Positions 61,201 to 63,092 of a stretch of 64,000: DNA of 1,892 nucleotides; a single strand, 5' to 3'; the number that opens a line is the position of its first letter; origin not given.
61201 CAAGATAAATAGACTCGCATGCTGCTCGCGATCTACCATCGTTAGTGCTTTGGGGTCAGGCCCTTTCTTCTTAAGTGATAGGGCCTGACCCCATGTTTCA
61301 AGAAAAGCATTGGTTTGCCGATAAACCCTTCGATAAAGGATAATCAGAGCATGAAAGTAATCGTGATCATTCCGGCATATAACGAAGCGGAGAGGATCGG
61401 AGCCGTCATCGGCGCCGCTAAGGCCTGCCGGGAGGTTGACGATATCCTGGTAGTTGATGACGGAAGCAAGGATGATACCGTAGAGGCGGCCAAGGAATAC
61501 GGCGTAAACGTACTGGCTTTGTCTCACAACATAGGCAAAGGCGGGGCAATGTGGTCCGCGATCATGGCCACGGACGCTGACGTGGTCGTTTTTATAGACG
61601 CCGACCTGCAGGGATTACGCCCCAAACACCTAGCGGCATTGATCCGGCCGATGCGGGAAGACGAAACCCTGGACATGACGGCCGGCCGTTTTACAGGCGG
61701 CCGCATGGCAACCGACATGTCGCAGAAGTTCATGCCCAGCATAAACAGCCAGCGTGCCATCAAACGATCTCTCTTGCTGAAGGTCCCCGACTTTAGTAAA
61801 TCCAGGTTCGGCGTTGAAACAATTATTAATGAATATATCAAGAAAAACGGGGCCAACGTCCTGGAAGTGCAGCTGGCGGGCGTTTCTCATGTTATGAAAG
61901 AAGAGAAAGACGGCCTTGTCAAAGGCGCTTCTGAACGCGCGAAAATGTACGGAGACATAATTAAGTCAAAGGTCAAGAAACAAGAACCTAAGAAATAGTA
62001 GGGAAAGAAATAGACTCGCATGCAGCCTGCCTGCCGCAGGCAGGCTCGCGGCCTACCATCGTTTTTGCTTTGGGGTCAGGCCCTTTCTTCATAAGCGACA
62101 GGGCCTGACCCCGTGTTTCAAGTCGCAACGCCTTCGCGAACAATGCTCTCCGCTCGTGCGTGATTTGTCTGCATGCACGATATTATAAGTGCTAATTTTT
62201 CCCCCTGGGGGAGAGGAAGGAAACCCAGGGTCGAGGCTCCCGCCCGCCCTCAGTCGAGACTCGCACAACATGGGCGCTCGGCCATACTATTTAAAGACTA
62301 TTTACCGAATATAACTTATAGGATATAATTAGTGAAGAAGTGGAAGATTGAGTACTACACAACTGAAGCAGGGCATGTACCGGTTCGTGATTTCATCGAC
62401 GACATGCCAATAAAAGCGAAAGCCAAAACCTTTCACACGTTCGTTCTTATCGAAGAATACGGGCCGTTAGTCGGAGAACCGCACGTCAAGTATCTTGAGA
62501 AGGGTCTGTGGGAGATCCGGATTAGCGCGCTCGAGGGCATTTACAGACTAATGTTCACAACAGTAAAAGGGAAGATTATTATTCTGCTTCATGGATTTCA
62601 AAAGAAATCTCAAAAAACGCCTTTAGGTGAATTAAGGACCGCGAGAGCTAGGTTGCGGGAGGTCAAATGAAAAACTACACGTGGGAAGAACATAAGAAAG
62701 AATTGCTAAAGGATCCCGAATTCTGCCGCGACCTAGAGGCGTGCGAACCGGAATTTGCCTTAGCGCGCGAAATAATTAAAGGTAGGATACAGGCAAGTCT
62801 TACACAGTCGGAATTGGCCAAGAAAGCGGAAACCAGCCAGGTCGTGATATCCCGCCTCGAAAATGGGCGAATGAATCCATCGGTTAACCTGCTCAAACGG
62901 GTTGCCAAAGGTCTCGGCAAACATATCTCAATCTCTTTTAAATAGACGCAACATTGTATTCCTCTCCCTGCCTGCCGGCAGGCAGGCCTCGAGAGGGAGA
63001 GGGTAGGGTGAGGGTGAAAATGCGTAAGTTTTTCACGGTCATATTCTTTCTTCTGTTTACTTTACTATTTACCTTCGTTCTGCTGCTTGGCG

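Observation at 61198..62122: GT2 gene bracketed by ~95-nt direct repeats; second copy interrupted by an inserted palindrome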

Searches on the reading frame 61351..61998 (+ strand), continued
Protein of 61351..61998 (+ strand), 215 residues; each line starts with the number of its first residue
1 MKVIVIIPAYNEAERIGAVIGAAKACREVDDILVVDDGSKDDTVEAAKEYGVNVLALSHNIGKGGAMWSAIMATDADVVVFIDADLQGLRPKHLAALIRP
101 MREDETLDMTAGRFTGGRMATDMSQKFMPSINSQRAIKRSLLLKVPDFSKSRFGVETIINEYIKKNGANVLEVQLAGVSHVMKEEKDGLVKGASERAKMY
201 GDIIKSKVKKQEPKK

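Call 60: find_encoding_contigs(protein=window:61351-61998:+, flank=10000, max_places=6)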
Protein window:61351-61998:+ (215 aa): 2 contigs read that carry it; 2 places shown.
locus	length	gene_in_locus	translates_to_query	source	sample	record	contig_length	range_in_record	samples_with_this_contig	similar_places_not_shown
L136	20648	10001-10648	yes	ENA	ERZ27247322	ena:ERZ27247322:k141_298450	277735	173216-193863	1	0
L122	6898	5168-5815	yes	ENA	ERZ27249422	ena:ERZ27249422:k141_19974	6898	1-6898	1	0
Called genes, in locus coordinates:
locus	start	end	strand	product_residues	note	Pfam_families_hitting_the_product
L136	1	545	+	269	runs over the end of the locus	PF04542:Sigma70_r2, PF04539:Sigma70_r3 (weak), PF13384:HTH_23 (faint), PF08281:Sigma70_r4_2, PF04545:Sigma70_r4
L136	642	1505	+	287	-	PF00318:Ribosomal_S2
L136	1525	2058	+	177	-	PF00889:EF_TS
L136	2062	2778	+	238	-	PF00696:AA_kinase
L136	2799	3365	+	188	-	PF01765:RRF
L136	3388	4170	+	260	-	PF01255:Prenyltransf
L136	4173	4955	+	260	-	PF01148:CTP_transf_1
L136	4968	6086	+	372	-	PF02670:DXP_reductoisom, PF08436:DXP_redisom_C, PF13288:DXPR_C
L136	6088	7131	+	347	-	PF02163:Peptidase_M50, PF00595:PDZ, PF13180:PDZ_2, PF14685:PDZ_Tricorn (weak), PF17820:PDZ_6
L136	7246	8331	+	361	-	PF04551:GcpE, PF26540:GcpE_C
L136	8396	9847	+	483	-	PF00587:tRNA-synt_2b, PF03129:HGTP_anticodon, PF09180:ProRS-C_1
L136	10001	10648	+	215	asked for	PF00535:Glycos_transf_2, PF13641:Glyco_tranf_2_3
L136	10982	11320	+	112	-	PF05973:Gp49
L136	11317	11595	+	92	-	PF13744:HTH_37 (weak), PF13560:HTH_31, PF01381:HTH_3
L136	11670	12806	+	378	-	-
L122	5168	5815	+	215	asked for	PF00535:Glycos_transf_2, PF13641:Glyco_tranf_2_3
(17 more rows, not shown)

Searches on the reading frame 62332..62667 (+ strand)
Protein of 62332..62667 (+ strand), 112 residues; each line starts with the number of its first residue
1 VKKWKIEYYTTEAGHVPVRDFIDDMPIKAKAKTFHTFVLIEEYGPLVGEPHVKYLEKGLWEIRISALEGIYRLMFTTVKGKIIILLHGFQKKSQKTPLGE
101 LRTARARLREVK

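Call 64: search_protein_families(library=pfam, proteins=[window:62332-62667:+], max_evalue=0.01)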
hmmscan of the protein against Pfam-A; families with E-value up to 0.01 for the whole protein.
window:62332-62667:+ (112 aa): 1 family
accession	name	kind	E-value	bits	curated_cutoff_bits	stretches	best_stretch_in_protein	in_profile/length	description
PF05973.20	Gp49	-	1.6e-25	89.4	23.9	1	20-108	1-89/90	Phage derived protein Gp49-like (DUF891)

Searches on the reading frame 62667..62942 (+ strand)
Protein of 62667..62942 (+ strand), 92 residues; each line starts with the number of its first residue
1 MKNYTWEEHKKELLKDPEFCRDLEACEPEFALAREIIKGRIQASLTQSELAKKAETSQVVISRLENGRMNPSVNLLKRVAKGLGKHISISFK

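Call 64: search_protein_families(library=pfam, proteins=[window:62667-62942:+], max_evalue=0.01)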
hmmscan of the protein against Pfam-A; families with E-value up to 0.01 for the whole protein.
window:62667-62942:+ (92 aa): 5 families
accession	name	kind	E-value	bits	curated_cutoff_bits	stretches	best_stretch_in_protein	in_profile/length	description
PF01381.28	HTH_3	-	1.1e-13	51.4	23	1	38-87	3-52/55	Helix-turn-helix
PF13560.12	HTH_31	-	2.6e-07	31.3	27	1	40-84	10-55/64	Helix-turn-helix domain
PF13744.12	HTH_37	-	1e-06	28.9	27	1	30-90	17-78/80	Helix-turn-helix domain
PF12844.13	HTH_19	-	0.0003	21.1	30.2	1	40-84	8-52/64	Helix-turn-helix domain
PF13443.12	HTH_26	-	0.0038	17.9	22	1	41-84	7-51/63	Cro/C1-type HTH DNA-binding domain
